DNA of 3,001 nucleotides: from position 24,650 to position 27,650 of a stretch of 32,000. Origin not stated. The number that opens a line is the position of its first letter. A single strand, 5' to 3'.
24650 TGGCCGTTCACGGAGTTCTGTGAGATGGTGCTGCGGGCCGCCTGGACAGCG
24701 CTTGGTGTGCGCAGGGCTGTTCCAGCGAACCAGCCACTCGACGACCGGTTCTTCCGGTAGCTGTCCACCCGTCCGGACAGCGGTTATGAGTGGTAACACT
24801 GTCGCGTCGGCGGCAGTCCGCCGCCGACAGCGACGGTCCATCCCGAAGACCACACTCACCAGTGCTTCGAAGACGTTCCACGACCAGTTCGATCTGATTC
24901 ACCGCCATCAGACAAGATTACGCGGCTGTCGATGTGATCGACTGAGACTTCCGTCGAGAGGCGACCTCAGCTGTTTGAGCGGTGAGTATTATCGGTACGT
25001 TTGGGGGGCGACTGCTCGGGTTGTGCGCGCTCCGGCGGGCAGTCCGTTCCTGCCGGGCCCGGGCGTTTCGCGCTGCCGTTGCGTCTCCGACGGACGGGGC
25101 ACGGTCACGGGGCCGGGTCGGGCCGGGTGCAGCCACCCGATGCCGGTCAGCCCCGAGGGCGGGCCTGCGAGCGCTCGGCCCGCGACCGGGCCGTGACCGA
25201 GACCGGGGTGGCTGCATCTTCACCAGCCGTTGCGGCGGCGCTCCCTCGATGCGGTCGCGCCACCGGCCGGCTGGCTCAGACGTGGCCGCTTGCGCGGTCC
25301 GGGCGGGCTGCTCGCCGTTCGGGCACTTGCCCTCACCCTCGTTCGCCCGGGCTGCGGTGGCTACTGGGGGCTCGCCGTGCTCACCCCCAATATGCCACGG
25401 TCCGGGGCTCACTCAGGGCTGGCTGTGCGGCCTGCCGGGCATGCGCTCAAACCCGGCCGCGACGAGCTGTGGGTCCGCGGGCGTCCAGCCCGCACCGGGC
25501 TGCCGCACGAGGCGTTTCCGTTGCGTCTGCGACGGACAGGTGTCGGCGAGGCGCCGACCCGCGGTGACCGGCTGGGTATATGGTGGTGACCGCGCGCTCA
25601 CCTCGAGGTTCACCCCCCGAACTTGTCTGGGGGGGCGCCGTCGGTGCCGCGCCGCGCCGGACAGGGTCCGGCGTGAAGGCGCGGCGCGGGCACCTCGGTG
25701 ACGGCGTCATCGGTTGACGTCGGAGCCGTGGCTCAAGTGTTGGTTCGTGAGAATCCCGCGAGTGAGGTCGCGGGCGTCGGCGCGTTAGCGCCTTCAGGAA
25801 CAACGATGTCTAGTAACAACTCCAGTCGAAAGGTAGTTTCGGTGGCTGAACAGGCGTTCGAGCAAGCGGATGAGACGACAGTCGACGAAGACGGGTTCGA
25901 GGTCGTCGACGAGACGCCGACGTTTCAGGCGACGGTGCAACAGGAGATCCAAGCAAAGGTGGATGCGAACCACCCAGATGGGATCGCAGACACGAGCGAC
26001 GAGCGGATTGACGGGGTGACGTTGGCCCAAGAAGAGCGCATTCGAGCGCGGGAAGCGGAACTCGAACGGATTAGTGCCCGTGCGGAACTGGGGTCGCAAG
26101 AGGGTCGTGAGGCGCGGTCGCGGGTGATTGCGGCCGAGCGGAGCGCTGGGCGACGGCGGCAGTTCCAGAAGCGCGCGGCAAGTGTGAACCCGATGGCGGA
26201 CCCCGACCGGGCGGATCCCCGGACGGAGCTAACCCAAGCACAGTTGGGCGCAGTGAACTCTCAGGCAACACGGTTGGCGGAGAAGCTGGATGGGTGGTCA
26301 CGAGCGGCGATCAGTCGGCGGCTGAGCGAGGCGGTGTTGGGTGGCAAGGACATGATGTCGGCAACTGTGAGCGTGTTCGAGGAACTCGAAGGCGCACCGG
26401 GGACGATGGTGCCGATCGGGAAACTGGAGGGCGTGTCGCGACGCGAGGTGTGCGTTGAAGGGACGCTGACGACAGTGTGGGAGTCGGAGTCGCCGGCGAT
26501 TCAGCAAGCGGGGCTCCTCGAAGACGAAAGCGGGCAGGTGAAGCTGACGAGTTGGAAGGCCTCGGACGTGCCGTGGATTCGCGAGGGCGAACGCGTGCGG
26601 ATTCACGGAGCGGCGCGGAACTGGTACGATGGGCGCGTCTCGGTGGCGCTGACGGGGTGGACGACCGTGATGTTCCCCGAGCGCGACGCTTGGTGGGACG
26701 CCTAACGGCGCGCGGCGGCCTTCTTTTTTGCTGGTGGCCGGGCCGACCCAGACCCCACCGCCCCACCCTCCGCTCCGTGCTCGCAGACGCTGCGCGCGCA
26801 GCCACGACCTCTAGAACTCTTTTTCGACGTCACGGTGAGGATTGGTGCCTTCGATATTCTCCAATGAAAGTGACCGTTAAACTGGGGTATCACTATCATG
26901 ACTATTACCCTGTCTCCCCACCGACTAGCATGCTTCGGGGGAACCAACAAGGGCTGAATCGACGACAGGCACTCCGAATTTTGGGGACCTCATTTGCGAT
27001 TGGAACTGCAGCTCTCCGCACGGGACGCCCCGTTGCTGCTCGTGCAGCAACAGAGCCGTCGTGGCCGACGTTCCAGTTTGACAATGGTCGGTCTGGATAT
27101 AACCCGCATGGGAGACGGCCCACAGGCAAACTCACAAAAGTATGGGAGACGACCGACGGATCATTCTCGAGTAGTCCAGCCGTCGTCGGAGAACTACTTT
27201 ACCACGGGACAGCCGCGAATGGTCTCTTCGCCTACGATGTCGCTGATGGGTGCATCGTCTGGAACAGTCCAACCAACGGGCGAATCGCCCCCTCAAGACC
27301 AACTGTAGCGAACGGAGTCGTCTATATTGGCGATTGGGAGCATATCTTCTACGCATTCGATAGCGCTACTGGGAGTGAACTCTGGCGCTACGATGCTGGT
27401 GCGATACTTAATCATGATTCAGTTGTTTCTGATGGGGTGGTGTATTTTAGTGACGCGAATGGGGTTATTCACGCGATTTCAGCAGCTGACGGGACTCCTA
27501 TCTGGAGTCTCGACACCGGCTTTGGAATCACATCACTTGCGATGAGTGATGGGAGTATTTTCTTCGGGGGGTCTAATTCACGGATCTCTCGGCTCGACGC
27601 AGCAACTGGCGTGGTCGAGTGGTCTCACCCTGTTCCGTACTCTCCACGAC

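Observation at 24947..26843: A 1.8 kb cassette of about 80% G+C (0.8 kb ORF-free sequence plus one OB-fold gene) bracketed by imperfect direct repeats, next to an IS end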

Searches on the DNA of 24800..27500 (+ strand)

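Call 9: search_dna_similar(query=window:24947-26843:+, collection=plasmids, mode=distant)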
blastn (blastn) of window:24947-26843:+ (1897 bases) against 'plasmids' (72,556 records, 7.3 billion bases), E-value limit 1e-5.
Records with a match: 166; places in all: 243; records where one place covers at least 80% of the query: 5.
Best place of each record, by identity: 90-95% 6; 80-90% 6; 60-80% 154.
By first word of the organism name: Halobacterium 19; Natrinema 19; Halorussus 12; Haladaptatus 11; Haloferax 9; Halobaculum 8; Haloplanus 7; Halomarina 6; Natronosalvus 6; Halomontanus 6; and 32 more.
By predicted mobility (MOB-suite, as given by PLSDB): non-mobilizable 166.
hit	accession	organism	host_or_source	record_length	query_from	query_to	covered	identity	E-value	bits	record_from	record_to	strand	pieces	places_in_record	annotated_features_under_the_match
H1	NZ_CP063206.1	Haloferax gibbonsii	cultured ...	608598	20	1897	99%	94.7%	0e+0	2973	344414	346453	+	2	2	DNA-binding protein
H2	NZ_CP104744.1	Haloferax lucentense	-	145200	1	1864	98%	94.2%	0e+0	2920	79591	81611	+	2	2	DNA-binding protein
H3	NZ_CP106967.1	Haloferax alexandrinus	-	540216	26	1864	97%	94.6%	0e+0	2905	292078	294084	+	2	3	DNA-binding protein | hypothetical protein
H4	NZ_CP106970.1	Haloferax alexandrinus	-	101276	26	1864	97%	94.5%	0e+0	2906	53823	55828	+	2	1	DNA-binding protein | hypothetical protein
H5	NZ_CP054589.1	Halolamina sp. CBA1230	solar salt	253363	49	1838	94%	76.6%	0e+0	1302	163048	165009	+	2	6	DNA-binding protein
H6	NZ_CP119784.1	Haladaptatus sp. YSMS36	cell culture,sediment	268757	810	1864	56%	74.3%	0e+0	655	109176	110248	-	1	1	DNA-binding protein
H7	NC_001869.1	Halobacterium salinarum NRC-34001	-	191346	822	1863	55%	74.9%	0e+0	680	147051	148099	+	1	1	DNA-binding protein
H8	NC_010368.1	Halobacterium salinarum NRC-34001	-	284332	822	1863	55%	74.9%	0e+0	680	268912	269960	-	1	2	DNA-binding protein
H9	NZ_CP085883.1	Halobacterium salinarum NRC-34001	Genome,Canadian salted buffalo hide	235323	822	1863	55%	74.9%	0e+0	680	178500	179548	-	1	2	DNA-binding protein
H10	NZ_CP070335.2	Halobacterium sp. BOL4-2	Salt,Salt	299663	822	1863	55%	74.9%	0e+0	680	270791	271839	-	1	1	DNA-binding protein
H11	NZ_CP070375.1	Halobacterium sp. GSL-19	Brine,Brine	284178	822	1863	55%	74.9%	0e+0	680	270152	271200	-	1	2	DNA-binding protein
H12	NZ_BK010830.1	Halobacterium salinarum NRC-34001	-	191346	822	1863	55%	74.9%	0e+0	680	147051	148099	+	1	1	DNA-binding protein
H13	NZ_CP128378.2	Halobacterium salinarum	-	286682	822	1863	55%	74.9%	0e+0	680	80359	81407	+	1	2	DNA-binding protein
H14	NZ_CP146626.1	Halobacterium salinarum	-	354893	822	1863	55%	74.9%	0e+0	680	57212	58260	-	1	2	DNA-binding protein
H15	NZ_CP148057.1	Halobacterium salinarum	Whole genome,Hypersaline lake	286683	822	1863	55%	74.9%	0e+0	680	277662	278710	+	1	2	DNA-binding protein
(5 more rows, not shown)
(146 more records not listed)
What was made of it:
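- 25806..26705 (+): Gene for a 299-aa Rfa5/Rfa6-type protein. It has a disordered acidic N-terminus, a helical region at about residues 73-195, and a C-terminal OB fold at about 214-290. 74.9% DNA identity to the pNRC100 'DNA-binding protein' gene (call 9).
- On Rfa5/Rfa6-type plasmid RPA/SSB homologues (haloarchaea): The 299-aa ORF has 74.9% DNA identity over the gene to NC_001869 (call 9). 166 plasmid records carry the gene (call 9).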

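Call 10: get_annotated_region(hit=H1, flank=6000)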
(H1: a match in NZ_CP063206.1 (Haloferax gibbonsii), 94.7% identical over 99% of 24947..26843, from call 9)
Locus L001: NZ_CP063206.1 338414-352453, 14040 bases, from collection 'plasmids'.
description: Haloferax gibbonsii strain LR2-5 plasmid pHGLR1, complete sequence
organism: Haloferax gibbonsii (NCBI taxid 35746)
taxonomy: Archaea; Euryarchaeota; Halobacteria; Halobacteriales; Haloferacaceae; Haloferax; Haloferax gibbonsii
host: -; source: cultured organism,water(purple)/sediment(white); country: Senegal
typing (MOB-suite, as given by PLSDB): non-mobilizable; mating-pair formation MPF_T
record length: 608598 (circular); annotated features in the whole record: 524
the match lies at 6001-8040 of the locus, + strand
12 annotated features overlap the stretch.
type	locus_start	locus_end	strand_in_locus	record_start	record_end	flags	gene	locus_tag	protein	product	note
CDS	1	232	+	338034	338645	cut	-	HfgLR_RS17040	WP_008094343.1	cupin domain-containing protein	-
CDS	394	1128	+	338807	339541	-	-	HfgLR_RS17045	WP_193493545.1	DUF4386 family protein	-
CDS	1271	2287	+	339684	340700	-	-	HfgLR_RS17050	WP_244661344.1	NAD(P)-dependent alcohol dehydrogenase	-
CDS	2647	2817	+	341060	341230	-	-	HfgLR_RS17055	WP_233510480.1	hypothetical protein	-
CDS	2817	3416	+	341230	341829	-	-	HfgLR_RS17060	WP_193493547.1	hypothetical protein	-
CDS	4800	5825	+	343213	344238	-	-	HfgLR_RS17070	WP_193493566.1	PAS domain-containing sensor histidine kinase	-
CDS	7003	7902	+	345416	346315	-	-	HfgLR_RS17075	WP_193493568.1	DNA-binding protein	-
CDS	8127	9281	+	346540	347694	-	-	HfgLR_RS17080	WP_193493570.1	PQQ-binding-like beta-propeller repeat protein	-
CDS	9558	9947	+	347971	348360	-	-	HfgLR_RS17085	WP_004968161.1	hypothetical protein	-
CDS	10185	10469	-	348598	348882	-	-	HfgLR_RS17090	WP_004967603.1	PadR family transcriptional regulator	-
CDS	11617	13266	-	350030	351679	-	-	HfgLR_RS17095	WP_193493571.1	ATP-binding protein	-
CDS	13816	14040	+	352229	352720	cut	-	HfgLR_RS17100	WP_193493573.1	hypothetical protein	-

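Call 11: get_annotated_region(hit=H5, flank=6000)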
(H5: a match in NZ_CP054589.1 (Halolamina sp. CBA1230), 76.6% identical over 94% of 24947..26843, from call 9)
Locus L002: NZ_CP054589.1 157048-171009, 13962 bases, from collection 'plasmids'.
description: Halolamina sp. CBA1230 plasmid pCBA1230-02, complete sequence
organism: Halolamina sp. CBA1230 (NCBI taxid 1853690)
taxonomy: Archaea; Euryarchaeota; Halobacteria; Halobacteriales; Haloferacaceae; Halolamina; Halolamina sp. CBA1230
host: -; source: solar salt; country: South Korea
typing (MOB-suite, as given by PLSDB): non-mobilizable; mating-pair formation MPF_T
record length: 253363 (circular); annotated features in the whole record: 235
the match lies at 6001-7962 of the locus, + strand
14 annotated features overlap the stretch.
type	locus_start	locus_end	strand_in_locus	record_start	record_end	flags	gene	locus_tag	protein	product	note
CDS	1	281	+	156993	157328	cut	-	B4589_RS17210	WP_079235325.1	hypothetical protein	-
CDS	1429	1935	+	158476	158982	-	-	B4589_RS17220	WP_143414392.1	hypothetical protein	-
CDS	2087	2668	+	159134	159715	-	-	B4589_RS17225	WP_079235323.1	helix-turn-helix domain-containing protein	-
CDS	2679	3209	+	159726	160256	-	-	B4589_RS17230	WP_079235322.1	hypothetical protein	-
CDS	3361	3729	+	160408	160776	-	-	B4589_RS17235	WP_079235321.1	hypothetical protein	-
CDS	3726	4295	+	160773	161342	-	-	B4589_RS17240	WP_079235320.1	hypothetical protein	-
CDS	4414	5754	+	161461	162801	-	-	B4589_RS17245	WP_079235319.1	serpin family protein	-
CDS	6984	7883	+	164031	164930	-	-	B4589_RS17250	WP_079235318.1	DNA-binding protein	-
CDS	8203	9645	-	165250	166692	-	-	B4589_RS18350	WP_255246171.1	hypothetical protein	-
CDS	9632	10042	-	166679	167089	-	-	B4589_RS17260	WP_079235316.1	hypothetical protein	-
CDS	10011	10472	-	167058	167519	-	-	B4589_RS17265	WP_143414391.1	hypothetical protein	-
CDS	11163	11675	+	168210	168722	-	-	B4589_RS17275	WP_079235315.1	winged helix-turn-helix domain-containing protein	-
CDS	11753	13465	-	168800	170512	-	-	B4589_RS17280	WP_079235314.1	L-lactate permease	-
CDS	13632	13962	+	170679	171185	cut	-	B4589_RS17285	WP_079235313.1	lactate utilization protein C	-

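Call 12: get_annotated_region(hit=H7, flank=6000)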
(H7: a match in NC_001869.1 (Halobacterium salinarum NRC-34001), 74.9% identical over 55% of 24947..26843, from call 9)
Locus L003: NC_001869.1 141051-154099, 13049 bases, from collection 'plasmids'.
description: Halobacterium salinarum NRC-1 plasmid pNRC100, complete sequence
organism: Halobacterium salinarum NRC-34001 (NCBI taxid 64091)
taxonomy: Archaea; Euryarchaeota; Halobacteria; Halobacteriales; Halobacteriaceae; Halobacterium; Halobacterium salinarum; Halobacterium salinarum NRC-34001
host: -; source: -; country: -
typing (MOB-suite, as given by PLSDB): non-mobilizable
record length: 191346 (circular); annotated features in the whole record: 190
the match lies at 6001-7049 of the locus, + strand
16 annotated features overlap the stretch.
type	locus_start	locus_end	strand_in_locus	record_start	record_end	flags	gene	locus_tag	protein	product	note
CDS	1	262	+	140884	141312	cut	-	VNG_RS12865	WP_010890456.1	low molecular weight phosphatase family protein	-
CDS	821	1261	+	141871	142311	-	-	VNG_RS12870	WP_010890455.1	hypothetical protein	-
CDS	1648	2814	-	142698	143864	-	-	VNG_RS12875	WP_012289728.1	ISH3-like element ISH27-3 family transposase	GO:0006313 - DNA transposition [Evidence IEA]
CDS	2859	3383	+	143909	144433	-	-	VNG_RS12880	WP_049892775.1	hypothetical protein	-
CDS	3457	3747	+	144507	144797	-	-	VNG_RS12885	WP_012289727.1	hypothetical protein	-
CDS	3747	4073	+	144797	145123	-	-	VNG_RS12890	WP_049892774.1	hypothetical protein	-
CDS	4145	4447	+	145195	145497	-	-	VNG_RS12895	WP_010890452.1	hypothetical protein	-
CDS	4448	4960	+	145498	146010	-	-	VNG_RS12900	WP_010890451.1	hypothetical protein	-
CDS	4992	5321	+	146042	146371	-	-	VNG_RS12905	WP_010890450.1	hypothetical protein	-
CDS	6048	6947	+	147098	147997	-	-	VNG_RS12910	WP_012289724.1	DNA-binding protein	-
CDS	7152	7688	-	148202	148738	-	-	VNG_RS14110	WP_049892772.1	hypothetical protein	-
CDS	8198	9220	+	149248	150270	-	-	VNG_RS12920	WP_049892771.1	hypothetical protein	-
CDS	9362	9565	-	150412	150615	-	-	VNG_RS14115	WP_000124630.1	hypothetical protein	-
CDS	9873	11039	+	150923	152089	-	-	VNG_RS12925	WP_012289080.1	ISH3-like element ISH27-2 family transposase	GO:0006313 - DNA transposition [Evidence IEA]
CDS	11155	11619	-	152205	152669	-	-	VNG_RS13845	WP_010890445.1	hypothetical protein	-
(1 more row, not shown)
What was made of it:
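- On ISH3-family insertion sequence (the neighbour at 23576-24939): 'ISH3-like' transposases are annotated in related plasmids (call 12).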

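Call 13: search_rna_families(source=window, start=24800, end=26000, threshold=evalue, max_evalue=10, show_alignments=2)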
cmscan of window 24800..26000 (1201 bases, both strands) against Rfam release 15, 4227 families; matches with E-value up to 10: 3.
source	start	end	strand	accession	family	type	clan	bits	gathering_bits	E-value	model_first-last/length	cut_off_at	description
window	25102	25133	+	RF02999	ivy-DE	Cis-reg;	-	18.3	41.4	2.9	1-93/93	no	ivy-DE RNA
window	25604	25674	+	RF01665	P13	Gene; sRNA;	-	18.3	70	5.8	1-76/76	no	Pseudomonas sRNA P13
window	25296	25346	-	RF01124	sR36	Gene; snRNA; snoRNA; CD-box;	-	10.7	55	9.6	1-55/55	no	Small nucleolar RNA sR36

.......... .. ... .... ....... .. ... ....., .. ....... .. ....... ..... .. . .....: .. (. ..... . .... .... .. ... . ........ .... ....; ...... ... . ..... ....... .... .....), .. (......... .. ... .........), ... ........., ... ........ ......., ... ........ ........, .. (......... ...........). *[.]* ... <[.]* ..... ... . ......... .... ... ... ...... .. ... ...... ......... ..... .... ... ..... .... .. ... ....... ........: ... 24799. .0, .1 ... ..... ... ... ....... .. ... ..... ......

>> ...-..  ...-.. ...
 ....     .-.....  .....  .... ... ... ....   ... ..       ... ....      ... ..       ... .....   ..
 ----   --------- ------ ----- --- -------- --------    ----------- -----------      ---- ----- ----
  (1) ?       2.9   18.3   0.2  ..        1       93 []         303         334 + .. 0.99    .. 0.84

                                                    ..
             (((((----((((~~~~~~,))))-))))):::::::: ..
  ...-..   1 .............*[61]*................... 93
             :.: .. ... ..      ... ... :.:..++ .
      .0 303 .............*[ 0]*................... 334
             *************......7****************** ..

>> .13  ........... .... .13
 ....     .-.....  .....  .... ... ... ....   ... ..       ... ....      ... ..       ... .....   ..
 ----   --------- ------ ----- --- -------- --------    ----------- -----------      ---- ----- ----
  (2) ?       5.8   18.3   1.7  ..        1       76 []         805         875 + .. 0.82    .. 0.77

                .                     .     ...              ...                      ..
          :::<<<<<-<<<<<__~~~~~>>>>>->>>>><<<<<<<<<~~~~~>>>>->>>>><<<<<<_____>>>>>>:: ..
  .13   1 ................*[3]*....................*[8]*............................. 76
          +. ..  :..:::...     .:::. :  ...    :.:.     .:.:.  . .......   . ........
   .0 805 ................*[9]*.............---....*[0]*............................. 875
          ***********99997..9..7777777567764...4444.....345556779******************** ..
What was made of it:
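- On Any described RNA family (Rfam 15, 4227 models, including group II introns, riboswitches and large ncRNAs): With E up to 10, only three chance-level hits of 11-18 bits appear (call 13).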

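Call 44: search_dna_similar(query=window:24990-25805:+, collection=plasmids, mode=distant, max_rows=40)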
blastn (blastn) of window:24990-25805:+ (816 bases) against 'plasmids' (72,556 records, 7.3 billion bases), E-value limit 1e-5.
Records with a match: 5; places in all: 5; records where one place covers at least 80% of the query: 5.
Best place of each record, by identity: 95-99% 4; 80-90% 1.
By first word of the organism name: Haloferax 4; Halolamina 1.
By predicted mobility (MOB-suite, as given by PLSDB): non-mobilizable 5.
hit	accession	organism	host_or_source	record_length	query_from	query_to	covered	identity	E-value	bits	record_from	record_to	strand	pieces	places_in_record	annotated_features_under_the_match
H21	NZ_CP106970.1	Haloferax alexandrinus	-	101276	1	816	100%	95.8%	0e+0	1355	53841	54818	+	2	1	hypothetical protein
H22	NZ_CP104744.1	Haloferax lucentense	-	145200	3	815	100%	95.0%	0e+0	1327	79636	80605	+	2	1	none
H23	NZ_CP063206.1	Haloferax gibbonsii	cultured ...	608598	4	806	98%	95.8%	0e+0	1330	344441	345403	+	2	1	none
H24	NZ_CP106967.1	Haloferax alexandrinus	-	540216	3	806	99%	95.2%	0e+0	1308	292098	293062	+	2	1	hypothetical protein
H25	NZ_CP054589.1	Halolamina sp. CBA1230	solar salt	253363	6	806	98%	81.4%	4e-137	759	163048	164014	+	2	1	none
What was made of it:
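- One record annotates a 'hypothetical protein' over it (calls 9, 44).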

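Call 52: get_annotated_region(hit=H2, flank=4000)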
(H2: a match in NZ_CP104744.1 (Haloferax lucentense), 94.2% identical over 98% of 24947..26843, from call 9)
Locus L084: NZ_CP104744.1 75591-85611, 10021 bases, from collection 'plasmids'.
description: Haloferax lucentense strain SVX82 plasmid pSVX82-3, complete sequence
organism: Haloferax lucentense (NCBI taxid 2254)
taxonomy: Archaea; Euryarchaeota; Halobacteria; Halobacteriales; Haloferacaceae; Haloferax; Haloferax lucentense
host: -; source: -; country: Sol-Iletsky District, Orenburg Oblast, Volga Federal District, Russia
typing (MOB-suite, as given by PLSDB): non-mobilizable; mating-pair formation MPF_T
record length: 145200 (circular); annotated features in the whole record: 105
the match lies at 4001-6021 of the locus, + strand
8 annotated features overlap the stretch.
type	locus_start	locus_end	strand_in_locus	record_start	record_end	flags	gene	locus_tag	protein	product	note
CDS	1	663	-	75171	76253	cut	fni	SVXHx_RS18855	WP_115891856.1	type 2 isopentenyl-diphosphate Delta-isomerase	GO:0008299 - isoprenoid biosynthetic process [Evidence IEA]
CDS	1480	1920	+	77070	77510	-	-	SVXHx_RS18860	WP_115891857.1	hypothetical protein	-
CDS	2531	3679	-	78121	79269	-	-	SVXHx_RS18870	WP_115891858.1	PH domain-containing protein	-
CDS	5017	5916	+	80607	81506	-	-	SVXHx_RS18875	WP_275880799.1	DNA-binding protein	-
CDS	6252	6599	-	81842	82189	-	-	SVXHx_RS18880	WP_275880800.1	helix-turn-helix domain-containing protein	-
CDS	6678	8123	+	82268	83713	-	merA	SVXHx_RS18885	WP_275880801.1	mercury(II) reductase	-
CDS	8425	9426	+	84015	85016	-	-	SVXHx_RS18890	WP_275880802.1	arsenic resistance protein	-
CDS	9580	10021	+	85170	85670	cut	-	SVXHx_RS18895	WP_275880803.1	hypothetical protein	-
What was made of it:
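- On Rfa5/Rfa6-type plasmid RPA/SSB homologues (haloarchaea): The window is 94% identical to Haloferax plasmids pHGLR1 and pSVX82-3 (calls 9, 10, 52).
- PLSDB types three of the host plasmids as carrying MPF_T-like mating-pair genes (calls 10, 11, 52).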

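Call 55: search_dna_similar(query=window:26809-27500:+, collection=plasmids, mode=distant, max_rows=25)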
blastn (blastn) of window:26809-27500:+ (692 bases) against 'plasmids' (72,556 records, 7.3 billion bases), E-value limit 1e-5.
Records with a match: 2; places in all: 2; records where one place covers at least 80% of the query: 2.
Best place of each record, by identity: 90-95% 1; 80-90% 1.
By first word of the organism name: Haloferax 2.
By predicted mobility (MOB-suite, as given by PLSDB): non-mobilizable 2.
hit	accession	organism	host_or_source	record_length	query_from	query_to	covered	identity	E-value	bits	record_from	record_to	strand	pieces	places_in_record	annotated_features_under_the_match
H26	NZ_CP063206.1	Haloferax gibbonsii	cultured ...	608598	1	692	100%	92.6%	0e+0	1019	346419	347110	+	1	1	PQQ-binding-like beta-propeller repeat protein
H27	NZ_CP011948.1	Haloferax gibbonsii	whole genome,saline saltern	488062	35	692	95%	88.9%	0e+0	855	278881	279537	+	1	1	PQQ-binding-like beta-propeller repeat protein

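Call 56: search_dna_similar(query=L084:3200-4025:+, collection=plasmids, mode=distant, max_rows=25)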
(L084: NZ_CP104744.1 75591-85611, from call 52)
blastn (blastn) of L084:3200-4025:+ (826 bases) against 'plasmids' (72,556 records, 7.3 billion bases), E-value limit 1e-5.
Records with a match: 1; places in all: 1; records where one place covers at least 80% of the query: 1.
Best place of each record, by identity: >=99% 1.
By first word of the organism name: Haloferax 1.
By predicted mobility (MOB-suite, as given by PLSDB): non-mobilizable 1.
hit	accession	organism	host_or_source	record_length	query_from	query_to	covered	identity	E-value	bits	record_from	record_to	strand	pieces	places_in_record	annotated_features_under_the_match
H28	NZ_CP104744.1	Haloferax lucentense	-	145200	1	826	100%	100.0%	0e+0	1490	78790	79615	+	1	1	PH domain-containing protein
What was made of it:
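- Tried and rejected: The left-flank search found only the source record (call 56).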

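Call 57: get_annotated_region(hit=H27, flank=4000)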
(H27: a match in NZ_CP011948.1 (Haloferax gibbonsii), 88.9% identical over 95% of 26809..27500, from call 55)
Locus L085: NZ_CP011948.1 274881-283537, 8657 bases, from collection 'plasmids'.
description: Haloferax gibbonsii strain ARA6 plasmid pHG1, complete sequence
organism: Haloferax gibbonsii (NCBI taxid 35746)
taxonomy: Archaea; Euryarchaeota; Halobacteria; Halobacteriales; Haloferacaceae; Haloferax; Haloferax gibbonsii
host: -; source: whole genome,saline saltern; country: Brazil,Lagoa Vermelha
typing (MOB-suite, as given by PLSDB): non-mobilizable
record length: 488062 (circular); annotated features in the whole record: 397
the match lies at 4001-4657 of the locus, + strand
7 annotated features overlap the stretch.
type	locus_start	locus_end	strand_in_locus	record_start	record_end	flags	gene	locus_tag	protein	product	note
CDS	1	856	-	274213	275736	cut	-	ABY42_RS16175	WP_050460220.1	aldehyde dehydrogenase family protein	-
CDS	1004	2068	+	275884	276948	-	-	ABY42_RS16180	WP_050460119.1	zinc-dependent alcohol dehydrogenase family protein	-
CDS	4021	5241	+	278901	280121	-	-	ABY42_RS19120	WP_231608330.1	PQQ-binding-like beta-propeller repeat protein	-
CDS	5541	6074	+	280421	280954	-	-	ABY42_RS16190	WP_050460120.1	hypothetical protein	-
CDS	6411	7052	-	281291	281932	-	-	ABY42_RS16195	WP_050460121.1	helix-turn-helix domain-containing protein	-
CDS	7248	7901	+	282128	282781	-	-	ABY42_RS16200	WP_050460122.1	hypothetical protein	-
CDS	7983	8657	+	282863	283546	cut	-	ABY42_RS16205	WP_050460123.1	cyclase family protein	-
